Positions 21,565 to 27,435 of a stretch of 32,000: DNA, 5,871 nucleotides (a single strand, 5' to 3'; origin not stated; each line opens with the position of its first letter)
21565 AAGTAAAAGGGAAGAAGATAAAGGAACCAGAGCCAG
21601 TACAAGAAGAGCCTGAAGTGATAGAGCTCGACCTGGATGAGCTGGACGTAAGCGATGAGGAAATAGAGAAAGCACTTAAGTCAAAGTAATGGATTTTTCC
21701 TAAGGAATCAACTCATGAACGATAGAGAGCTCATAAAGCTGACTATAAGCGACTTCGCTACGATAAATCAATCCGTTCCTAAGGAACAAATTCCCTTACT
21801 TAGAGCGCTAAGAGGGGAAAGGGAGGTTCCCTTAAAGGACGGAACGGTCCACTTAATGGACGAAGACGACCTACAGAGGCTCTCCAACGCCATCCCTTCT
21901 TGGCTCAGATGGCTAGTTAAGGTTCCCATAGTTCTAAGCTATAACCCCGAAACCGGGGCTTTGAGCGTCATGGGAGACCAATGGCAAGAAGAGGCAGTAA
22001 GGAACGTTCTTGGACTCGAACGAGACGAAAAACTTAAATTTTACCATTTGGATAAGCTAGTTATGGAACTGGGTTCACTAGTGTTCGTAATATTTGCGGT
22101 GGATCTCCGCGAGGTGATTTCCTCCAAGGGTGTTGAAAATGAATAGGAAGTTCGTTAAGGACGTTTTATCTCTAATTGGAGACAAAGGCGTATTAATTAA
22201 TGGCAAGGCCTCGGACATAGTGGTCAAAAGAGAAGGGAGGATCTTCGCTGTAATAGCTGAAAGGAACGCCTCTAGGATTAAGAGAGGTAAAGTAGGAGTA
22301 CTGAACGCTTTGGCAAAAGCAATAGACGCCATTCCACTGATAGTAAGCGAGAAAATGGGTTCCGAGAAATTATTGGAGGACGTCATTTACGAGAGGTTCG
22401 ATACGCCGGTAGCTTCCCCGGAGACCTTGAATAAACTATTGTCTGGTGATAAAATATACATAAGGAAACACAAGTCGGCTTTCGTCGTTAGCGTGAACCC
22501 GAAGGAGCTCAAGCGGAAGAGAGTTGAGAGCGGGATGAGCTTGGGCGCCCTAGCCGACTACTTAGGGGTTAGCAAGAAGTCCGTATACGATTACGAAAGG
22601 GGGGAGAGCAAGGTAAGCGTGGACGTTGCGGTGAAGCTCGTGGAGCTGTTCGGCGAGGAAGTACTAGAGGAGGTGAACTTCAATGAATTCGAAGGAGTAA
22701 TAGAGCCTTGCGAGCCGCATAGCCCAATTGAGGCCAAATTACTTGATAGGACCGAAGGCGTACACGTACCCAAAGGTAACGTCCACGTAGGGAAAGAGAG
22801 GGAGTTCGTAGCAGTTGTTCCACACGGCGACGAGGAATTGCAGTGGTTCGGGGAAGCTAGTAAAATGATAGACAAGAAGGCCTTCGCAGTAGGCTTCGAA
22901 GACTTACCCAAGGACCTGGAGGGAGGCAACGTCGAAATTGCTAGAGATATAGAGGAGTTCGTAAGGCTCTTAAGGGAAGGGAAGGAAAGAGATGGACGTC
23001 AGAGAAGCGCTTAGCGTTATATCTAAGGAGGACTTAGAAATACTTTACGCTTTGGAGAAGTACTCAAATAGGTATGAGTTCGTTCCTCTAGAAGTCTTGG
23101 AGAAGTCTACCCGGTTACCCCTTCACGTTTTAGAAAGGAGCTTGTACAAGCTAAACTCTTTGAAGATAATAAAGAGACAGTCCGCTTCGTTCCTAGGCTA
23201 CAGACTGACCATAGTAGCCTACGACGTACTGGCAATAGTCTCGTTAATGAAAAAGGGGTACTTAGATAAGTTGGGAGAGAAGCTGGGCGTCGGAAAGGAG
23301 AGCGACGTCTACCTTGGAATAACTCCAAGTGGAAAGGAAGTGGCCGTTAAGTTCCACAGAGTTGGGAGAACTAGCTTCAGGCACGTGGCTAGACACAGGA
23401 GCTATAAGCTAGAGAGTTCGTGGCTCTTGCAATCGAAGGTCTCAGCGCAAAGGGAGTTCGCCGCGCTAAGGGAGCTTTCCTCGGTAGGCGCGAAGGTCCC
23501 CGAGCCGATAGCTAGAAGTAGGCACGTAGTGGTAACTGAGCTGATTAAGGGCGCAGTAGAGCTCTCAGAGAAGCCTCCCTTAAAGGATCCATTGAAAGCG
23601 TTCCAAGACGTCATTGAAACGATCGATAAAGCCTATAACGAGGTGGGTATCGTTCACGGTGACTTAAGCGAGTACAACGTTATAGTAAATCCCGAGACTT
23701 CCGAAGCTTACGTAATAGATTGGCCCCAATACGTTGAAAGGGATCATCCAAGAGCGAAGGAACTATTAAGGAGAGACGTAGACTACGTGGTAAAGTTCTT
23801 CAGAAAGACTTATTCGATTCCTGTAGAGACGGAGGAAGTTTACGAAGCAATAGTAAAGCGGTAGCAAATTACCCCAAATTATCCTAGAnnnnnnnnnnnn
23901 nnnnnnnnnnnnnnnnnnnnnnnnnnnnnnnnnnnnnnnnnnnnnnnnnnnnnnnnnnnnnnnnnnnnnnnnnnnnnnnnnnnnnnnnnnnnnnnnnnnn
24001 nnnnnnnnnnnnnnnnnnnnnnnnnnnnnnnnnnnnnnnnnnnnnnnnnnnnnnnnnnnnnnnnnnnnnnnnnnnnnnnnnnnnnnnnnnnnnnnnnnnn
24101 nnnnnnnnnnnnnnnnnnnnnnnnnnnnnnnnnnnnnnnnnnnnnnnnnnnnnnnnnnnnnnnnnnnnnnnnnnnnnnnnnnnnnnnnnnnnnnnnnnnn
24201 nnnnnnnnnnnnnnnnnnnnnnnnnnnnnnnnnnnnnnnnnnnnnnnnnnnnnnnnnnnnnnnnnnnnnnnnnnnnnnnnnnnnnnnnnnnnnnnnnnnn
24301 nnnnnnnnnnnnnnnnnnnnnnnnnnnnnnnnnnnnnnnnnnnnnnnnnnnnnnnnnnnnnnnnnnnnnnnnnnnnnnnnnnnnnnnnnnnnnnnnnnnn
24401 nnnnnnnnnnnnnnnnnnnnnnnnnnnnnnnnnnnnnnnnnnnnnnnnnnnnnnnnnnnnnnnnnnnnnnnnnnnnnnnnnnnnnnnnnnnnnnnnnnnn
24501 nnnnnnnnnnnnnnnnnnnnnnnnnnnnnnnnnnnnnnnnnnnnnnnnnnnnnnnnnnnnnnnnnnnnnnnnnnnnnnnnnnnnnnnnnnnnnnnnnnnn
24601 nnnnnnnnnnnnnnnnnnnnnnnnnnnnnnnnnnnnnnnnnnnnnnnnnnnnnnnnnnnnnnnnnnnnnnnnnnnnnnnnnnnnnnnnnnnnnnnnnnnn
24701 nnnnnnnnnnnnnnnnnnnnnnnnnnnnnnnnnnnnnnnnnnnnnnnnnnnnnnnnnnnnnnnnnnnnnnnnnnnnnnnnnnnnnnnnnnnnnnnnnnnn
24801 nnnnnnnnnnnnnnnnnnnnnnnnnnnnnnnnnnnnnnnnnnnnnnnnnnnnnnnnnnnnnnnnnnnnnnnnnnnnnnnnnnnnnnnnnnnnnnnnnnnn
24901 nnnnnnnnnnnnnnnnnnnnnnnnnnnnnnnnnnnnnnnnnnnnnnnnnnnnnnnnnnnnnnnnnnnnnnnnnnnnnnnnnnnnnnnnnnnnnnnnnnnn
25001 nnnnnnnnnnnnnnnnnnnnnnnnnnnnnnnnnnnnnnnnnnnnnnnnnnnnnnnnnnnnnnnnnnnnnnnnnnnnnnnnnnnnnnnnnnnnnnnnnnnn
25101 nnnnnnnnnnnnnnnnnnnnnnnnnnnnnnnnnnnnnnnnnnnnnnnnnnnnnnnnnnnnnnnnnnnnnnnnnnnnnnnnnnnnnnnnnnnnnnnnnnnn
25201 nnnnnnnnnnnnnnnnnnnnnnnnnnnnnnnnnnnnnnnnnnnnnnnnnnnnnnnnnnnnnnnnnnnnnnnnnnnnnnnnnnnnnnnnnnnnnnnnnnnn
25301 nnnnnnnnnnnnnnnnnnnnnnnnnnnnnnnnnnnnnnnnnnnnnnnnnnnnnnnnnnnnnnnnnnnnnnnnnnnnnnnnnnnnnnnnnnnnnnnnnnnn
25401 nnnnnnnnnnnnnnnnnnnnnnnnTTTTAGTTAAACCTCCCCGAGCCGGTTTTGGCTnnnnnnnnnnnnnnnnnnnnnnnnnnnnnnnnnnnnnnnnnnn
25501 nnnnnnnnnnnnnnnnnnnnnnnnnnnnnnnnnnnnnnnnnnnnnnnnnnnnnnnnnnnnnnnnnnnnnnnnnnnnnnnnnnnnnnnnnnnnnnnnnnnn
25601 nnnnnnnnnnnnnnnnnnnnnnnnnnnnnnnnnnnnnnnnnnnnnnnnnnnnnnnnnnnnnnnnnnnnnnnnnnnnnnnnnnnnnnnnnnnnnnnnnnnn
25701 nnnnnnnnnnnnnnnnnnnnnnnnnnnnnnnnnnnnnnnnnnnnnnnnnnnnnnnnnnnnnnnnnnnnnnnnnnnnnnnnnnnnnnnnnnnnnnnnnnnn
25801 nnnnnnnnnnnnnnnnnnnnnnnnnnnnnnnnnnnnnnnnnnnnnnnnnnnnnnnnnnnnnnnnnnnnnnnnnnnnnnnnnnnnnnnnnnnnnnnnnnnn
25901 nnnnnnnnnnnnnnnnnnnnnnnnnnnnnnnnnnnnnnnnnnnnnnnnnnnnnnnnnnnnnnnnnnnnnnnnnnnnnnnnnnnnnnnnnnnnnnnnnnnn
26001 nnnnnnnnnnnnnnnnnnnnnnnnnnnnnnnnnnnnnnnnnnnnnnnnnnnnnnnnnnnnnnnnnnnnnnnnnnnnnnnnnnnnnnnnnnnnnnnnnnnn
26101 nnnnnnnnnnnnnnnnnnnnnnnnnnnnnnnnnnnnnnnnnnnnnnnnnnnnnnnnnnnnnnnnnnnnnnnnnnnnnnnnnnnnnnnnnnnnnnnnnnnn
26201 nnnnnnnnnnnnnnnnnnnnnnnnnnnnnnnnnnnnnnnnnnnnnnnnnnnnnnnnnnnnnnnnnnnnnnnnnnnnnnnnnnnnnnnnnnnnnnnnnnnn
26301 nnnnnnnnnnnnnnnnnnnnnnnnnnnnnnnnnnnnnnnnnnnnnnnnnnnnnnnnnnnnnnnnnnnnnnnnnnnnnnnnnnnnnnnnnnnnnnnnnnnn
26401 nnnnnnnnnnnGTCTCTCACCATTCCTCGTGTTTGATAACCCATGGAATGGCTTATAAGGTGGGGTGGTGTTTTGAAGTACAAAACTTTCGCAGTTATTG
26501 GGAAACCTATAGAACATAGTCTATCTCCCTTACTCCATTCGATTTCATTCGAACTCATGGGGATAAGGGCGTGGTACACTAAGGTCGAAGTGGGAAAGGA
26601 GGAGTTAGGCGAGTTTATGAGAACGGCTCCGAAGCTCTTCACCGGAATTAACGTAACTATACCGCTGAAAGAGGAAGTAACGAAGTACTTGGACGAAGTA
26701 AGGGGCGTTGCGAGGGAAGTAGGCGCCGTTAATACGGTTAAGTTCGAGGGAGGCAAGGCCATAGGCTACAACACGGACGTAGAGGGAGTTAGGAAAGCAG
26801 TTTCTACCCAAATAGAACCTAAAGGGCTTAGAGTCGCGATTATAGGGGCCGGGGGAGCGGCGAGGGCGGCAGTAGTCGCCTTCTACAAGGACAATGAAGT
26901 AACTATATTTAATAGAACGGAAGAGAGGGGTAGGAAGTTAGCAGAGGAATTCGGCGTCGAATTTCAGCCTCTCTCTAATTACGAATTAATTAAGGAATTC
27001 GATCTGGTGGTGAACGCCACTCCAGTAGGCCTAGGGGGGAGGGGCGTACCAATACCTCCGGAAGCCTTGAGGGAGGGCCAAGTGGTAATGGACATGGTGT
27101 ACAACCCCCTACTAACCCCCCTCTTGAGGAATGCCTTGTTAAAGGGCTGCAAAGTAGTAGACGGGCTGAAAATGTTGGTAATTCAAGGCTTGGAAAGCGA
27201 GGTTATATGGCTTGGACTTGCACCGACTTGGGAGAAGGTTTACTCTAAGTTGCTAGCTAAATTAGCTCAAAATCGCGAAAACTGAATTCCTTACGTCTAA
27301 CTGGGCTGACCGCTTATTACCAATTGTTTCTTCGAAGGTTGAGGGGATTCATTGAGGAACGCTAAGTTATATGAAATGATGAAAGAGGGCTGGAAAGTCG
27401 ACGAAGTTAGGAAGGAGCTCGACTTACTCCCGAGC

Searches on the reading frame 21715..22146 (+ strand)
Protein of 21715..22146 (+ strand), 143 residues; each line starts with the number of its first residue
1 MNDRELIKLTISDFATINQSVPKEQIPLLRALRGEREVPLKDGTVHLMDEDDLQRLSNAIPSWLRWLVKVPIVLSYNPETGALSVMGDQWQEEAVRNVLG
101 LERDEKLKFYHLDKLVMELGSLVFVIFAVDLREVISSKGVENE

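Call 5: search_protein_families(library=pfam, proteins=[window:21715-22146:+], max_evalue=0.1)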
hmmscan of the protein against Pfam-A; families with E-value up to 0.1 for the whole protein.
window:21715-22146:+ (143 aa): 1 family
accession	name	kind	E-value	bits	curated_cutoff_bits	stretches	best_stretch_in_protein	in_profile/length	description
PF01886.21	DUF61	-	3e-19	69.8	27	1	12-127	6-127/127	Protein of unknown function DUF61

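Call 6: search_protein_families(library=ncbifam, proteins=[window:21715-22146:+], max_evalue=0.1)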
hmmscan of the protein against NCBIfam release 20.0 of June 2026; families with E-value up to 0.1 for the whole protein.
window:21715-22146:+ (143 aa): 1 family
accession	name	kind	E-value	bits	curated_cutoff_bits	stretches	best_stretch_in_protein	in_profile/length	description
NF003153.0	PRK04115.1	equivalog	3.6e-09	36.9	114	1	14-106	13-108/138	hypothetical protein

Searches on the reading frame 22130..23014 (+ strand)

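Call 5: search_protein_families(library=pfam, proteins=[window:22130-23014:+], max_evalue=0.1)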
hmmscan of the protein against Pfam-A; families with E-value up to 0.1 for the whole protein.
window:22130-23014:+ (294 aa): 7 families
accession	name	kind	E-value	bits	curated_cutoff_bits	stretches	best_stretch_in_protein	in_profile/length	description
PF01381.28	HTH_3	-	2.9e-12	46.9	23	1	127-177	1-51/55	Helix-turn-helix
PF13560.12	HTH_31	-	3.5e-07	30.9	27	1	126-175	5-55/64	Helix-turn-helix domain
PF13443.12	HTH_26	-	0.023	15.4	22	0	127-175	2-51/63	Cro/C1-type HTH DNA-binding domain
PF02796.21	HTH_7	-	0.023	15.2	23.8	0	129-153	15-39/45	Helix-turn-helix domain of resolvase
PF23474.1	Acb1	-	0.039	14.1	27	1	72-185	26-140/144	Anti-CBASS protein Acb1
PF12844.13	HTH_19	-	0.041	14.2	30.2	1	127-177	4-54/64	Helix-turn-helix domain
PF15943.11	YdaS_toxin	-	0.079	13.2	30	0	138-173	11-46/65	Bacterial toxin YdaS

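Call 6: search_protein_families(library=ncbifam, proteins=[window:22130-23014:+], max_evalue=0.1)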
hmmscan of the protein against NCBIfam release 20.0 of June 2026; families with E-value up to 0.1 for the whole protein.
window:22130-23014:+ (294 aa): 11 families
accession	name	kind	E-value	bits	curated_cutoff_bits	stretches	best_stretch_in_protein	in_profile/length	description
NF003162.0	PRK04140.1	equivalog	7e-34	117.3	263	1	23-186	26-190/317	transcriptional regulator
TIGR03070.1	couple_hipB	subfamily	6.7e-06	26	71.65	1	127-177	7-57/58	type II toxin-antitoxin system Y4mF family antitoxin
TIGR02607.1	antidote_HigA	equivalog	0.00015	21.5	47.7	1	135-176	20-61/81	HigA family addiction module antitoxin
NF041951.1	phage_RstR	subfamily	0.00022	21.5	80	1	125-174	5-54/108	RstR family transcriptional repressor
NF047948.1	male_kill_WMK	equivalog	0.0019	17.7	300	1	120-169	160-209/300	WO male-killing family protein Wmk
TIGR03830.1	CxxCG_CxxCG_HTH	subfamily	0.0036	17.1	61.8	1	120-166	63-109/127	type II TA system antitoxin MqsA family protein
NF038310.1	lysogeny_AimR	equivalog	0.0039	16.3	70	1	132-177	6-51/365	AimR family lysis-lysogeny pheromone receptor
TIGR00270.2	TIGR00270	equivalog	0.011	15.6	110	1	124-187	77-140/159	multiprotein bridging factor aMBF1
NF049902.1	FTL_1293_fam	exception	0.016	15.4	170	1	131-157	18-44/150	FTL_1293 family small RNA FtrC-regulated protein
NF052239.1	antitox_spr1629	equivalog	0.016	14.3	335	1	125-174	5-54/377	spr1629 family repressor/antitoxin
NF006015.0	PRK08154.1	subfamily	0.071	12.3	204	0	125-171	33-79/314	anaerobic benzoate catabolism transcriptional regulator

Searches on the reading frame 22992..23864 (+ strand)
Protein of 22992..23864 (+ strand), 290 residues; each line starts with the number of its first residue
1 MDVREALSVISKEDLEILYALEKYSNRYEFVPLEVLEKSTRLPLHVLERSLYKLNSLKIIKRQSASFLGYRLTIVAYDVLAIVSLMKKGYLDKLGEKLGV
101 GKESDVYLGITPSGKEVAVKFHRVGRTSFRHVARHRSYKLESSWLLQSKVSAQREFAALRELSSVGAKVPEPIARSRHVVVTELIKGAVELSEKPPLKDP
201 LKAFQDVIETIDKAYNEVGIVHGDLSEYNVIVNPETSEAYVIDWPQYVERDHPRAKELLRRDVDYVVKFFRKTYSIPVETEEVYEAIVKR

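Call 5: search_protein_families(library=pfam, proteins=[window:22992-23864:+], max_evalue=0.1)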
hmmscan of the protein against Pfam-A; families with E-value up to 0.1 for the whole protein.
window:22992-23864:+ (290 aa): 9 families
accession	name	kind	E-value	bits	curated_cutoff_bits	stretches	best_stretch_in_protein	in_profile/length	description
PF01163.29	RIO1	-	2.4e-50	171.2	22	1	105-278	1-182/187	RIO domain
PF09202.17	Rio2_N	-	5.9e-17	62.2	27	1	8-88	2-82/82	Rio2, N-terminal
PF01636.29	APH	-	1.6e-06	28.5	23.2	1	192-244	138-194/239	Phosphotransferase enzyme family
PF17667.7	Pkinase_fungal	-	4.1e-06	26.2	24.1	1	187-243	275-335/387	Fungal protein kinase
PF06293.20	Kdo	-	2.7e-05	24.1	21.3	1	121-252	28-174/207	Lipopolysaccharide kinase (Kdo/WaaP) family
PF19974.5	TCAD9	-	0.00033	20.4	40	1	185-247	266-324/429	Ternary complex associated domain 9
PF03109.22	ABC1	-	0.0066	16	22.9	0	166-254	129-221/244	ABC1 atypical kinase-like domain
PF01633.27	Choline_kinase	-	0.013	15.3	29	1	203-244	147-188/300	Choline/ethanolamine kinase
PF22303.2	OspG_kinase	-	0.065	13.7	27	0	215-257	98-140/152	Protein kinase OspG, kinase domain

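Call 6: search_protein_families(library=ncbifam, proteins=[window:22992-23864:+], max_evalue=0.1)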
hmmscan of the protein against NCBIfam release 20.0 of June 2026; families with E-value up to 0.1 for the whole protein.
window:22992-23864:+ (290 aa): 11 families
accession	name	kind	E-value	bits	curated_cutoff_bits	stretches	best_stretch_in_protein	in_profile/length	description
NF041310.1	Prot_Kin_Rio1_Halo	equivalog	2.6e-32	112.3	480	1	80-273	67-264/273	serine/threonine-protein kinase Rio1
NF041645.1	prot_kin_PA4780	equivalog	3.8e-18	65.7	350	1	82-272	7-215/274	PA4780 family RIO1-like protein kinase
NF002475.0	PRK01723.1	equivalog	4.9e-07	29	142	1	147-251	83-194/241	3-deoxy-D-manno-octulosonic acid kinase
TIGR03724.2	arch_bud32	equivalog_domain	3.7e-05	23.3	125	1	149-244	34-128/193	KEOPS complex kinase/ATPase Bud32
NF011464.0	PRK14879.1-7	equivalog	0.00015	21.6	246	1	149-244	50-146/221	Kae1-associated kinase Bud32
NF011463.0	PRK14879.1-4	equivalog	0.00076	18.9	188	1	91-244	16-157/237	Kae1-associated kinase Bud32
NF011460.0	PRK14879.1-1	equivalog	0.00076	18.7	199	1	149-244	59-154/232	Kae1-associated kinase Bud32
NF007174.0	PRK09605.1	equivalog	0.0018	16.9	447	1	114-245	344-471/535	bifunctional N(6)-L-threonylcarbamoyladenine synthase/serine/threonine protein kinase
TIGR02721.1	ycfN_thiK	equivalog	0.0068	15.6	299.45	0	147-193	33-78/256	thiamine kinase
NF011462.0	PRK14879.1-3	equivalog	0.015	15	174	1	212-244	95-125/192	Kae1-associated kinase Bud32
NF038151.1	lanthi_synth_III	equivalog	0.021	13.2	575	1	202-245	340-381/833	class III lanthionine synthetase LanKC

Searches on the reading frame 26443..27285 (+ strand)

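Call 5: search_protein_families(library=pfam, proteins=[window:26443-27285:+], max_evalue=0.1)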
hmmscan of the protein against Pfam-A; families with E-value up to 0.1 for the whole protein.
window:26443-27285:+ (280 aa): 8 families
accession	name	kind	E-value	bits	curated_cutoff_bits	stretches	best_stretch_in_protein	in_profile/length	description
PF08501.16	Shikimate_dh_N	-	1.8e-24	86.2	27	1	18-99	1-83/83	Shikimate dehydrogenase substrate binding domain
PF01488.26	Shikimate_DH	-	4.7e-10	40.1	24.3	1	127-193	11-83/138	Shikimate / quinate 5-dehydrogenase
PF03807.23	F420_oxidored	-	4.7e-08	34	21.6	1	130-194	1-68/94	NADP oxidoreductase coenzyme F420-dependent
PF03435.24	Sacchrp_dh_NADP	-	8.9e-06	26.5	25.1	1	131-194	1-77/129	Saccharopine dehydrogenase NADP binding domain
PF01408.29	GFO_IDH_MocA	-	0.0003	21.9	24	1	129-198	1-75/120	Oxidoreductase family, NAD-binding Rossmann fold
PF02153.23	PDH_N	-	0.016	15.2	26.5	1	160-217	20-77/154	Prephenate dehydrogenase, nucleotide-binding domain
PF01262.27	AlaDh_PNT_C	-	0.019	14.8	23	1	128-192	28-99/214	Alanine dehydrogenase/PNT, C-terminal domain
PF02826.25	2-Hacid_dh_C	-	0.051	13.4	25.1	1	120-195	28-101/178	D-isomer specific 2-hydroxyacid dehydrogenase, NAD binding domain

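Call 6: search_protein_families(library=ncbifam, proteins=[window:26443-27285:+], max_evalue=0.1)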
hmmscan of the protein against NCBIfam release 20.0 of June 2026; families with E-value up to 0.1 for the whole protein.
window:26443-27285:+ (280 aa): 35 families (the best 25 are shown)
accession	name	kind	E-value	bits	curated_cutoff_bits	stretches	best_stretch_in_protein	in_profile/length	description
TIGR00507.1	aroE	equivalog_domain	9.5e-77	257.8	200.2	1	14-274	1-269/270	shikimate dehydrogenase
NF001319.0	PRK00258.3-3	equivalog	9.6e-77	257.7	252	1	16-276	9-276/279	shikimate dehydrogenase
NF001322.0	PRK00258.3-6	equivalog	1.2e-58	198.7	285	1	16-277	8-270/272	shikimate dehydrogenase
NF001312.0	PRK00258.1-4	equivalog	3.2e-58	197.3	295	1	14-266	10-273/285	shikimate dehydrogenase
NF001310.0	PRK00258.1-2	equivalog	4.4e-53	180.2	221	1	14-275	3-277/279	shikimate dehydrogenase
NF001311.0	PRK00258.1-3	equivalog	7.2e-52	176.3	235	1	16-269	8-267/279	shikimate dehydrogenase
NF001316.0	PRK00258.2-5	equivalog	1.4e-51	175.3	247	1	14-250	2-237/263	shikimate dehydrogenase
NF001314.0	PRK00258.2-2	equivalog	3.9e-50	170.5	248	1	15-261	9-274/290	shikimate dehydrogenase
NF009201.0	PRK12549.1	subfamily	1.1e-49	169.1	235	1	17-270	11-280/286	shikimate dehydrogenase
NF001315.0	PRK00258.2-4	equivalog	9e-47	159.6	413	1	16-272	10-281/284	shikimate dehydrogenase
NF009200.0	PRK12548.1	subfamily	3.2e-42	144.9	432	1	14-259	10-276/289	shikimate dehydrogenase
TIGR01809.1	Shik-DH-AROM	equivalog_domain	9.5e-42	143.1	196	2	11-173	3-172/282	shikimate dehydrogenase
NF006802.0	PRK09310.1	equivalog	5.6e-39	134.3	598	1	14-257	216-454/477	bifunctional 3-dehydroquinate dehydratase/shikimate dehydrogenase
NF001313.0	PRK00258.2-1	equivalog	2.6e-37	128.9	431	1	18-259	14-275/290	shikimate dehydrogenase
NF009202.0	PRK12550.1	equivalog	1.6e-32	112.8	306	1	67-266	61-263/272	shikimate 5-dehydrogenase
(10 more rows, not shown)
